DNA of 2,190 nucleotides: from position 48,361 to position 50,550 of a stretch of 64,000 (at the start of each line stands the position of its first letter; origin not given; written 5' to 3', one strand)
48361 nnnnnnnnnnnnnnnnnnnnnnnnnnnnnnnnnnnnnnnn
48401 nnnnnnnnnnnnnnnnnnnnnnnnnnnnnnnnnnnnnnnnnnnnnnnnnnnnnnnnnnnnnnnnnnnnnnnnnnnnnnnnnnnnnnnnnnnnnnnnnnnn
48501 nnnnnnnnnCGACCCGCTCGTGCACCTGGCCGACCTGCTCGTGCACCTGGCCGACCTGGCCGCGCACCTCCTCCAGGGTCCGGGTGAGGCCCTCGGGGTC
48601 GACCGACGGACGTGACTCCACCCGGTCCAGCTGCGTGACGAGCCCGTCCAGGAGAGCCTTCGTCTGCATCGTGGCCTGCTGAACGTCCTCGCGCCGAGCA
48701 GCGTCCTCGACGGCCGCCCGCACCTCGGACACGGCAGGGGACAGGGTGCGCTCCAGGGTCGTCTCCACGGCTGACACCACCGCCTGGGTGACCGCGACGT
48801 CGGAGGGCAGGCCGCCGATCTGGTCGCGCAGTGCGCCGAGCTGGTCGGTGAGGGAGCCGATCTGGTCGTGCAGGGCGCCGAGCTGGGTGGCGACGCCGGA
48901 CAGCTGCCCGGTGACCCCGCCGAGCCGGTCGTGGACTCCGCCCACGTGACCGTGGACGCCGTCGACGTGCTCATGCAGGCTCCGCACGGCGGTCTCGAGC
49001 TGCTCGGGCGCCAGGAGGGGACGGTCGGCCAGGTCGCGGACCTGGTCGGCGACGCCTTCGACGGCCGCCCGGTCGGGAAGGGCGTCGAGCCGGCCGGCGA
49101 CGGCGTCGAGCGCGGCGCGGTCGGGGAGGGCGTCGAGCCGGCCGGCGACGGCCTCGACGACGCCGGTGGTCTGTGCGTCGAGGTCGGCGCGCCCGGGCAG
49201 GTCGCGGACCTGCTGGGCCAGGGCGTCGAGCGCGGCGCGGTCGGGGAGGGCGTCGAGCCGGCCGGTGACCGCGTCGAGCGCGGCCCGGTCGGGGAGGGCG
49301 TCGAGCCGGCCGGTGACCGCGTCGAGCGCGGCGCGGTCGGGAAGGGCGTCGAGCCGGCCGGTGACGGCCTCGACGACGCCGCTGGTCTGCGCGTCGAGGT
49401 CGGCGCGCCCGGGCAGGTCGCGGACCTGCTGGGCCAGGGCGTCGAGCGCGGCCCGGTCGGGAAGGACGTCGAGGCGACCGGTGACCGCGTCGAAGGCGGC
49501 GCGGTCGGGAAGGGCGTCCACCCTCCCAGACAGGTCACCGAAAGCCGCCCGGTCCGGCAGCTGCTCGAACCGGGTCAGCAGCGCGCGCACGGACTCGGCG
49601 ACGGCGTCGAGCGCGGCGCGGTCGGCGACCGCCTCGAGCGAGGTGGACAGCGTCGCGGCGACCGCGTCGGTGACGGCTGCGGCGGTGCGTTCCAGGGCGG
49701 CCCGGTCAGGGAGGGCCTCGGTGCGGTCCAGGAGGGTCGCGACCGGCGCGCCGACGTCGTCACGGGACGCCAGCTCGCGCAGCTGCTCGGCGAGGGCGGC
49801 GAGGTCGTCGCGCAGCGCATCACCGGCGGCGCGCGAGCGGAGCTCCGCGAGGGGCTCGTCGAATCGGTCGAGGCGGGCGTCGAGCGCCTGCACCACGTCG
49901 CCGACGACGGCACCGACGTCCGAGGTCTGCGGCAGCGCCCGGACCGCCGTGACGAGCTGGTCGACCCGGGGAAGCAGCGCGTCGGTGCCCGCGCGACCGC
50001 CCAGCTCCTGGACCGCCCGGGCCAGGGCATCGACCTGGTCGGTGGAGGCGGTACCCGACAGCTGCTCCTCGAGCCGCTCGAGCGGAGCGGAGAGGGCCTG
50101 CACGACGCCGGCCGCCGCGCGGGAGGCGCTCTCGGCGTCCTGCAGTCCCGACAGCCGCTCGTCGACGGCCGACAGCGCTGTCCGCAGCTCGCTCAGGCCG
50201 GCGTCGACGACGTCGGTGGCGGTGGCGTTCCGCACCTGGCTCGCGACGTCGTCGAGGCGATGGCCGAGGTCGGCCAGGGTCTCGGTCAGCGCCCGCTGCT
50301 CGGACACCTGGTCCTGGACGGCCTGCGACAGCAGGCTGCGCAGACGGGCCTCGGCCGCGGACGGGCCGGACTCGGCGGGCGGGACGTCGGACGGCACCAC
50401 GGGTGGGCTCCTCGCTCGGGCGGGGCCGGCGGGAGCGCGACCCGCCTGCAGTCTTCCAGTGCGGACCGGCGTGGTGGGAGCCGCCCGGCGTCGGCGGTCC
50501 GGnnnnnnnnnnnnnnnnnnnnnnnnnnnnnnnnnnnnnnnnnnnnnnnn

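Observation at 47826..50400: Large protein built almost entirely of nested tandem repeats, family not recognised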

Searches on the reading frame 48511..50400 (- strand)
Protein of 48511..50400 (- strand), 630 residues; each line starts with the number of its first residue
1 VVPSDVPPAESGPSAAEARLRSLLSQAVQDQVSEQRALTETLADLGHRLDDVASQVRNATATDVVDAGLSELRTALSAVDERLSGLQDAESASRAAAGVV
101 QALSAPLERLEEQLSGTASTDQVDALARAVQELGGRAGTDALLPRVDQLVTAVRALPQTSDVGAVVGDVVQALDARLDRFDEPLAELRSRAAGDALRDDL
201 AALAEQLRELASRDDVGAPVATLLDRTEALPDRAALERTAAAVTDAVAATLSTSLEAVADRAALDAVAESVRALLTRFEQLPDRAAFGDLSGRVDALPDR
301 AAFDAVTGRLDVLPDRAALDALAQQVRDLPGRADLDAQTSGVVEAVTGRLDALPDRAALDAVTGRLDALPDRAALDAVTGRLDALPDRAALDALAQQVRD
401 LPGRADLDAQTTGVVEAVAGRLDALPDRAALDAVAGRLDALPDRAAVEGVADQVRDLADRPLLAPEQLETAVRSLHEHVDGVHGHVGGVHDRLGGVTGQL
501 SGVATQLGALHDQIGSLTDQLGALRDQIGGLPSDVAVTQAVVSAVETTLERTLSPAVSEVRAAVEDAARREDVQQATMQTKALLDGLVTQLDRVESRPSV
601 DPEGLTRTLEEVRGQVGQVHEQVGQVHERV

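Call 28: predict_structure(alignment_id=A1)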
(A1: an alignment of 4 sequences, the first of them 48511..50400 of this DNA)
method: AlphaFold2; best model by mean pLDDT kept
length: 630 residues; sequences in the alignment: 4
mean_pLDDT: 52.1   pTM: 0.28
mean pLDDT of the five models: 52.1, 52.0, 50.5, 49.1, 48.0
residues with pLDDT >= 90: 0; 70-90: 50; 50-70: 257; < 50: 323
segments of 3 or more residues with pLDDT < 50: 1-6, 93-126, 133-150, 152-160, 162-221, 223-231, 251-262, 290-298, 305-314, 316-342, 345-354, 356-442, 556-558
pLDDT, mean of each block of 10 residues (from residue 1): 48 63 71 69 69 56 55 60 58 48 43 44 49 45 46 44 46 42 42 42 39 42 45 49 52 44 51 55 52 45 44 42 42 44 46 46 39 40 38 44 40 42 41 46 59 68 65 72 66 56 56 63 65 54 56 50 54 64 71 64 68 69 57
secondary structure, 60 per line:
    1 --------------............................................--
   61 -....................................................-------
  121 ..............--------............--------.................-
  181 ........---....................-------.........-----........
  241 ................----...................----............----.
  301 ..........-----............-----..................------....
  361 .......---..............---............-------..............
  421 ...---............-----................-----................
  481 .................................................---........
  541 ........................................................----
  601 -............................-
elements in order (helices of 4 or more, strands of 3 or more residues): H15-58 H62-113 H121-134 H143-154 H163-179 H181-188 H192-211 H219-227 H233-256 H261-279 H284-295 H300-310 H316-327 H333-350 H357-367 H371-384 H388-399 H407-423 H427-438 H444-459 H465-529 H533-596 H602-629

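Call 29: search_protein_representatives(alignment_id=A2)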
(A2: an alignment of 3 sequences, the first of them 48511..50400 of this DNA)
Query: 3 sequences, 759 profile positions. Proteins with E-value up to 0.001 (for the whole library): 183; up to 1e-10: 9; up to 1e-30: 2. The best 150 are listed.
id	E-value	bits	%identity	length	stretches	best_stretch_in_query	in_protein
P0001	0.0e+00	1112.2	-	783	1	1-759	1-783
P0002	2.1e-75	271.6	-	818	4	1-221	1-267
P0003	3.6e-28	115.4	-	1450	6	263-521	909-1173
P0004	7.1e-15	71.4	-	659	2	302-461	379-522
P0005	1.8e-13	66.8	-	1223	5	182-521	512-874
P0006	5.1e-13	65.3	-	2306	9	435-537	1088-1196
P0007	7.5e-12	61.4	-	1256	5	430-536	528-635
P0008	1.9e-11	60.1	-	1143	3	437-531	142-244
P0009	3.5e-11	59.2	-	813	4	282-464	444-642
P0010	2.5e-10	56.4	-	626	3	297-460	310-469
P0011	4.7e-10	55.5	-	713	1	12-182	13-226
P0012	8.1e-10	54.7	-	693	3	478-533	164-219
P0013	1.2e-09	54.1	-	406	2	349-600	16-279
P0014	1.6e-09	53.7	-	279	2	3-135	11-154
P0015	4.9e-09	52.1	-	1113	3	474-558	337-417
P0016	7.8e-09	51.4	-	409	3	429-627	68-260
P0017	1.0e-08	51.1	-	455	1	9-227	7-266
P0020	4.1e-08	49.1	-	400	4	464-535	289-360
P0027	1.9e-07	46.8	-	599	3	11-182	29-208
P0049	5.5e-06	42.0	-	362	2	389-636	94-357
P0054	1.3e-05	40.8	-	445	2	8-74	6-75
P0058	1.5e-05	40.6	-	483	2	18-198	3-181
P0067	2.3e-05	40.0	-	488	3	303-569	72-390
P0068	2.4e-05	39.9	-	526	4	454-536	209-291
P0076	3.9e-05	39.2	-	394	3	411-545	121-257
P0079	4.4e-05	39.0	-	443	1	16-426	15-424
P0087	7.3e-05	38.3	-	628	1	7-238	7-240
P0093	9.4e-05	38.0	-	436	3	288-524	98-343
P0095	1.0e-04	37.8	-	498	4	347-518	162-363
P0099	1.2e-04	37.6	-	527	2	10-136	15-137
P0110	1.8e-04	37.0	-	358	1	7-134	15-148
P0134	3.0e-04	36.3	-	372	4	443-536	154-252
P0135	3.0e-04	36.3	-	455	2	16-146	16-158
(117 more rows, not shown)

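Call 31: search_protein_families(library=pfam, proteins=[P0011, P0017, P0027, P0054, P0058, P0087, P0099, P0110, P0135], max_evalue=0.01)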
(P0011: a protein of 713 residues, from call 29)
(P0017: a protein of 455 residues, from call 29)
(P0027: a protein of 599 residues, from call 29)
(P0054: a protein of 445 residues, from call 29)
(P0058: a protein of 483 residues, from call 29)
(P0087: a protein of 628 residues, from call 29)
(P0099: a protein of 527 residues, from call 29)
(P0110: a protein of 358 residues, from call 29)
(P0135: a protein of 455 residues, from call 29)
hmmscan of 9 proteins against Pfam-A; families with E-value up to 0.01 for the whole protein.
P0011 (713 aa): 4 families
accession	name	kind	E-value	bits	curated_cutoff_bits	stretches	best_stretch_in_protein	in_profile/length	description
PF05531.17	NPV_P10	-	9.1e-05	23.3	29.8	0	117-163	20-66/75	Nucleopolyhedrovirus P10 protein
PF07889.17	DUF1664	-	0.00062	20.2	34.6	0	65-142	41-114/124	Protein of unknown function (DUF1664)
PF04513.17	Baculo_PEP_C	-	0.00096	19.7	38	0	255-350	13-102/140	Baculovirus polyhedron envelope protein, PEP, C terminus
PF06103.16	DUF948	-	0.0026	18.4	37.2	0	75-143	25-82/89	Bacterial protein of unknown function (DUF948)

P0017 (455 aa): 2 families
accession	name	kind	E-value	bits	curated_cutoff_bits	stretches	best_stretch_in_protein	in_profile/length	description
PF04513.17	Baculo_PEP_C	-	3.8e-05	24.2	38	0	66-149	34-115/140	Baculovirus polyhedron envelope protein, PEP, C terminus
PF01442.23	Apolipoprotein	-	0.0075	16.4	90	0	166-272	6-110/190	Apolipoprotein A1/A4/E domain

P0027 (599 aa): 4 families
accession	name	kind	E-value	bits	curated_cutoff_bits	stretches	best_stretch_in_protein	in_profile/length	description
PF05531.17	NPV_P10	-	2e-08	35.1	29.8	0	290-334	14-59/75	Nucleopolyhedrovirus P10 protein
PF04513.17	Baculo_PEP_C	-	1.9e-06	28.4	38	0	280-350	26-100/140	Baculovirus polyhedron envelope protein, PEP, C terminus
PF01442.23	Apolipoprotein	-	8.1e-06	26.1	90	0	290-423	7-143/190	Apolipoprotein A1/A4/E domain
PF07889.17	DUF1664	-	0.0031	18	34.6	0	93-155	52-114/124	Protein of unknown function (DUF1664)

P0054 (445 aa): 3 families
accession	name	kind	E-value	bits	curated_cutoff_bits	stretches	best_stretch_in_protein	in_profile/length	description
PF05531.17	NPV_P10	-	1.5e-06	29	29.8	0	217-259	13-62/75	Nucleopolyhedrovirus P10 protein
PF04513.17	Baculo_PEP_C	-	0.00012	22.6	38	0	172-259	40-105/140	Baculovirus polyhedron envelope protein, PEP, C terminus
PF07889.17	DUF1664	-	0.0039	17.7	34.6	0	34-119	36-117/124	Protein of unknown function (DUF1664)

P0058 (483 aa): 8 families
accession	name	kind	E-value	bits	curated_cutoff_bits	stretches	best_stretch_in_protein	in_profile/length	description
PF05531.17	NPV_P10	-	7.2e-10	39.7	29.8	0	197-244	16-66/75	Nucleopolyhedrovirus P10 protein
PF04513.17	Baculo_PEP_C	-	1.1e-06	29.1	38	0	22-115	17-111/140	Baculovirus polyhedron envelope protein, PEP, C terminus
PF07889.17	DUF1664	-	0.0012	19.3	34.6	0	146-213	53-122/124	Protein of unknown function (DUF1664)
PF06005.17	ZapB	-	0.0014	19.5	31.5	0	208-276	6-64/71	Cell division protein ZapB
PF04108.17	ATG17_like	-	0.0019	18.2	43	0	145-298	124-248/355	Autophagy protein ATG17-like domain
PF11887.13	Mce4_CUP1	-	0.002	18.2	32.6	0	177-247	29-98/222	Cholesterol uptake porter CUP1 of Mce4, putative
PF14362.11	DUF4407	-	0.0038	17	31.3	0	149-311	139-249/297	Domain of unknown function (DUF4407)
PF00435.27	Spectrin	-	0.0045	17.9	29.9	0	11-63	27-86/105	Spectrin repeat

P0087 (628 aa): 2 families
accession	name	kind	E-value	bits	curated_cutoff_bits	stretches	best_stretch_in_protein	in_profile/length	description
PF04513.17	Baculo_PEP_C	-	0.00011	22.8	38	0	39-102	18-87/140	Baculovirus polyhedron envelope protein, PEP, C terminus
PF05531.17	NPV_P10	-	0.0002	22.2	29.8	0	270-315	16-61/75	Nucleopolyhedrovirus P10 protein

P0099 (527 aa): 0 families

P0110 (358 aa): 0 families

P0135 (455 aa): 3 families
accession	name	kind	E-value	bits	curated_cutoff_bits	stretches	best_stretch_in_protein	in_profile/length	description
PF05531.17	NPV_P10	-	2.8e-06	28.2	29.8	0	138-185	14-61/75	Nucleopolyhedrovirus P10 protein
PF10805.13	DUF2730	-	0.0049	17.4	24.9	0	318-352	47-81/102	Protein of unknown function (DUF2730)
PF07889.17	DUF1664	-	0.0089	16.5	34.6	0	78-160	36-119/124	Protein of unknown function (DUF1664)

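Call 32: search_protein_families(library=ncbifam, proteins=[P0011, P0017, P0027, P0054, P0058, P0087, P0099, P0110, P0135], max_evalue=0.01)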
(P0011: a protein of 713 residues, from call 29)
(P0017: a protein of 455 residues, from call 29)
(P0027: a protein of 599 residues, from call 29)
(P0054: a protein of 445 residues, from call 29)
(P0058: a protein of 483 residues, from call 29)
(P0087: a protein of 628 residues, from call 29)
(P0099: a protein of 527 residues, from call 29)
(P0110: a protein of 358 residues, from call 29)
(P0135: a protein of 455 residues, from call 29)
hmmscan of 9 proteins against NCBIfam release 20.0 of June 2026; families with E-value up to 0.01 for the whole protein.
P0011 (713 aa): 4 families
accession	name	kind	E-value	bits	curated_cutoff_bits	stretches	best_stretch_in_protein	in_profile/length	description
NF002572.0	PRK02224.1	equivalog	7.3e-05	21.2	1087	1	29-342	469-731/888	DNA double-strand break repair ATPase Rad50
TIGR02168.1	SMC_prok_B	equivalog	0.006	14.3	567.35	0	28-172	379-520/1181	chromosome segregation protein SMC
NF047515.1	SpiroCoCo_C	equivalog_domain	0.0069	15.6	125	0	250-317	183-242/313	SpiroCoCo family coiled-coil protein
TIGR04211.1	SH3_and_anchor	equivalog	0.0075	15.9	65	0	102-208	53-159/198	TIGR04211 family SH3 domain-containing protein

P0017 (455 aa): 0 families

P0027 (599 aa): 0 families

P0054 (445 aa): 4 families
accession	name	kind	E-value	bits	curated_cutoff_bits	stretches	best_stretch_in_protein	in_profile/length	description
NF042916.1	IncP_KfrC_dom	domain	3e-05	24.3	99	0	105-140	84-119/152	IncP plasmid survival protein KfrC family protein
NF047515.1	SpiroCoCo_C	equivalog_domain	5.2e-05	22.6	125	0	212-276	139-201/313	SpiroCoCo family coiled-coil protein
NF045487.1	ASRP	equivalog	5.8e-05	21.9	300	1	149-275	355-473/593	archaea-specific SMC-related protein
TIGR00833.1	actII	subfamily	6.6e-05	21.4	874.7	1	54-276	451-652/910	MMPL family RND transporter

P0058 (483 aa): 10 families
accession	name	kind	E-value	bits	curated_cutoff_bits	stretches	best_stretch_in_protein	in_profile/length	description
NF045487.1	ASRP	equivalog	2.7e-08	32.9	300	1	127-298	125-286/593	archaea-specific SMC-related protein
NF047515.1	SpiroCoCo_C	equivalog_domain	3.1e-05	23.3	125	1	85-298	17-220/313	SpiroCoCo family coiled-coil protein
TIGR02168.1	SMC_prok_B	equivalog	9.5e-05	20.3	567.35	1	11-293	686-978/1181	chromosome segregation protein SMC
TIGR04211.1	SH3_and_anchor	equivalog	0.00016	21.4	65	0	92-188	69-162/198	TIGR04211 family SH3 domain-containing protein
TIGR00996.1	Mtu_fam_mce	paralog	0.00034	19.9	140.5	0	169-295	131-258/291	MCE family protein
NF047516.1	LA_3659_fam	equivalog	0.00088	18.9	36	0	141-235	72-168/221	LA_3659 family protein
NF047514.1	SpiroCoCo_N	equivalog_domain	0.00088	18.9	75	0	141-235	72-168/221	SpiroCoCo family coiled-coil protein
NF038350.1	taxis_HmpF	equivalog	0.0017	16.8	200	1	14-107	287-384/553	pilus motility taxis protein HmpF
NF053563.1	Rkd4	equivalog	0.0068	14.6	860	0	8-104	530-626/747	arcadin-4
NF002572.0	PRK02224.1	equivalog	0.0069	14.7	1087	0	19-165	569-712/888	DNA double-strand break repair ATPase Rad50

P0087 (628 aa): 1 family
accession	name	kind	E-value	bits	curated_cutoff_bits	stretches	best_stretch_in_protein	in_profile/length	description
NF045487.1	ASRP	equivalog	0.00032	19.5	300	0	66-203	340-470/593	archaea-specific SMC-related protein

P0099 (527 aa): 0 families

P0110 (358 aa): 4 families
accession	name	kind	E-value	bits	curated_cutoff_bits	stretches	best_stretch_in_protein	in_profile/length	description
NF008729.0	PRK11747.1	equivalog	0.001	17.6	598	1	34-152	294-416/703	ATP-dependent DNA helicase DinG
NF033916.0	antiphage_ZorA_3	subfamily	0.0016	17.4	250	1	26-147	320-441/509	anti-phage ZorAB system protein ZorA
TIGR02168.1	SMC_prok_B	equivalog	0.0018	16.1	567.35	1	30-152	812-934/1181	chromosome segregation protein SMC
TIGR02169.1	SMC_prok_A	equivalog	0.008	13.9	729.4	0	37-173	399-527/1165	chromosome segregation protein SMC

P0135 (455 aa): 3 families
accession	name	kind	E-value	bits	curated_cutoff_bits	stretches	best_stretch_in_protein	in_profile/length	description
NF045487.1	ASRP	equivalog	7.6e-08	31.4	300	1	73-388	171-484/593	archaea-specific SMC-related protein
NF033441.0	BREX_BrxC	hypoth_equivalog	0.00037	18.8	400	1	145-401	897-1129/1173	BREX system P-loop protein BrxC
NF047515.1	SpiroCoCo_C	equivalog_domain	0.00062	19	125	0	107-203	155-238/313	SpiroCoCo family coiled-coil protein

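Call 36: find_homologous_proteins(query=A3, max_evalue=0.001)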
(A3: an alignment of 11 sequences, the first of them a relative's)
Query A3 (11 sequences) (628 aa, profile of the alignment): 123 proteins with E <= 0.001 among 8000 candidates; the best 120 are listed.
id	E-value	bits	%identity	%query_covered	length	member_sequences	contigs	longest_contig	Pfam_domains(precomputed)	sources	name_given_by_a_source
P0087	5.6e-168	579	100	100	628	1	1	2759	-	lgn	-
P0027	3.2e-148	513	37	68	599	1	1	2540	PF04513.18,PF01442.24,PF05531.18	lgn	-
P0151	8.8e-145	502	67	100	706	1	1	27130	-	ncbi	-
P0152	5.9e-139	483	40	98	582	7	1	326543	PF04513.18,PF10805.15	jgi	-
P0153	1.6e-136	475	48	70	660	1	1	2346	-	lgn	-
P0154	1.1e-135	472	72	70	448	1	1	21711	PF05531.18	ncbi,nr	ncbi:MAG: hypothetical protein JWM62_2428, partial [Frankiales bacterium]|nr:hypothetical protein [F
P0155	1.4e-135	472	48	70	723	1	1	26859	PF04513.18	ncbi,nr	ncbi:MAG: hypothetical protein JWM02_2789 [Frankiales bacterium]|nr:hypothetical protein [Frankiales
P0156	1.4e-135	472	48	70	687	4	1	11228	PF04513.18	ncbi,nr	ncbi:MAG: hypothetical protein JWO27_245 [Frankiales bacterium]|nr:hypothetical protein [Frankiales 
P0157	1.1e-134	469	47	70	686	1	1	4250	PF04513.18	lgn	-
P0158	4.2e-134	467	48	70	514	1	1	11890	PF04513.18,PF05531.18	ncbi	ncbi:MAG: hypothetical protein WCD35_00215, partial [Mycobacteriales bacterium]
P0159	5.2e-134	467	47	67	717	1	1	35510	PF04513.18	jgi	jgi:hypothetical protein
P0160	5.4e-134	466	46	67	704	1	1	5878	PF04513.18,PF05531.18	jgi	jgi:uncharacterized coiled-coil protein SlyX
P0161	1.6e-132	462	45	67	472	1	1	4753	PF04513.18,PF07889.18,PF05531.18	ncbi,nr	ncbi:MAG: hypothetical protein JWN55_2831, partial [Frankiales bacterium]|nr:hypothetical protein [F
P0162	2.8e-132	461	45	71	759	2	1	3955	-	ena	-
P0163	3.1e-132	461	47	70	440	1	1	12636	PF04513.18,PF05531.18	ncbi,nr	ncbi:MAG: hypothetical protein JWO12_1555, partial [Frankiales bacterium]|nr:hypothetical protein [F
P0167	7.0e-128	446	49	68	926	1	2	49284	-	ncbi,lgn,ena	-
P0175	5.6e-119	417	49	68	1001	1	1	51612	-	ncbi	-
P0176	1.2e-117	413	46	68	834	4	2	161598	-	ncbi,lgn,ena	-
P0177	2.5e-116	408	48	70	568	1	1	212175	PF04513.18,PF07889.18,PF05531.18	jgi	jgi:chromosome segregation ATPase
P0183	7.4e-108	380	42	74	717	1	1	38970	PF04513.18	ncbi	-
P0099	9.9e-107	376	51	38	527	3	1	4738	-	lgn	-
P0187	1.6e-104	369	47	68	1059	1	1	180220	PF04513.18,PF12697.14,PF00561.27,PF12146.16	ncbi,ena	-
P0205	1.8e-74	270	49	33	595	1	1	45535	-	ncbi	-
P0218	1.4e-61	228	44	45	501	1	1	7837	-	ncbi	-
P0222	1.0e-59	221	30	67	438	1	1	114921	PF04513.18,PF10805.15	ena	-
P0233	5.1e-52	196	38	48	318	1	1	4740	-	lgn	-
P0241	1.0e-33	136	48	22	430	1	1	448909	-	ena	-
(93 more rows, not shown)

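Call 38: find_encoding_contigs(protein=P0152, flank=8000, max_places=2)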
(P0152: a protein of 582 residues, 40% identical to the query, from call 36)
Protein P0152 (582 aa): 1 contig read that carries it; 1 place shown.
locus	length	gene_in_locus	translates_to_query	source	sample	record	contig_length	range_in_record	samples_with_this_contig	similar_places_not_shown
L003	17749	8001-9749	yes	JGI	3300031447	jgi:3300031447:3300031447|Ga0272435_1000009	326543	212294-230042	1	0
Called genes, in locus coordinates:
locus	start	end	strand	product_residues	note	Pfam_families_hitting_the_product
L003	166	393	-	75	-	PF11305:DUF3107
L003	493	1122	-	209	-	PF00440:TetR_N, PF21943:TetR_C_46 (weak)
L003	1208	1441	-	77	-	PF19655:DUF6158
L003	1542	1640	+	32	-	-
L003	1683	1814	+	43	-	-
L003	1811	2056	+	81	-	PF13242:Hydrolase_like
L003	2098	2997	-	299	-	PF21686:LigD_Prim-Pol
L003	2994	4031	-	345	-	PF01068:DNA_ligase_A_M, PF04679:DNA_ligase_A_C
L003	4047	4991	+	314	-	PF02735:Ku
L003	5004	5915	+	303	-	-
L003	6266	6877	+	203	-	PF03575:Peptidase_S51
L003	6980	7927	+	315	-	PF00561:Abhydrolase_1, PF12146:Hydrolase_4, PF12697:Abhydrolase_6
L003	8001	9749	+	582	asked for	PF04513:Baculo_PEP_C (faint), PF10805:DUF2730 (faint)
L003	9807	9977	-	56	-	PF05532:CsbD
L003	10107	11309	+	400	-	PF00899:ThiF, PF00581:Rhodanese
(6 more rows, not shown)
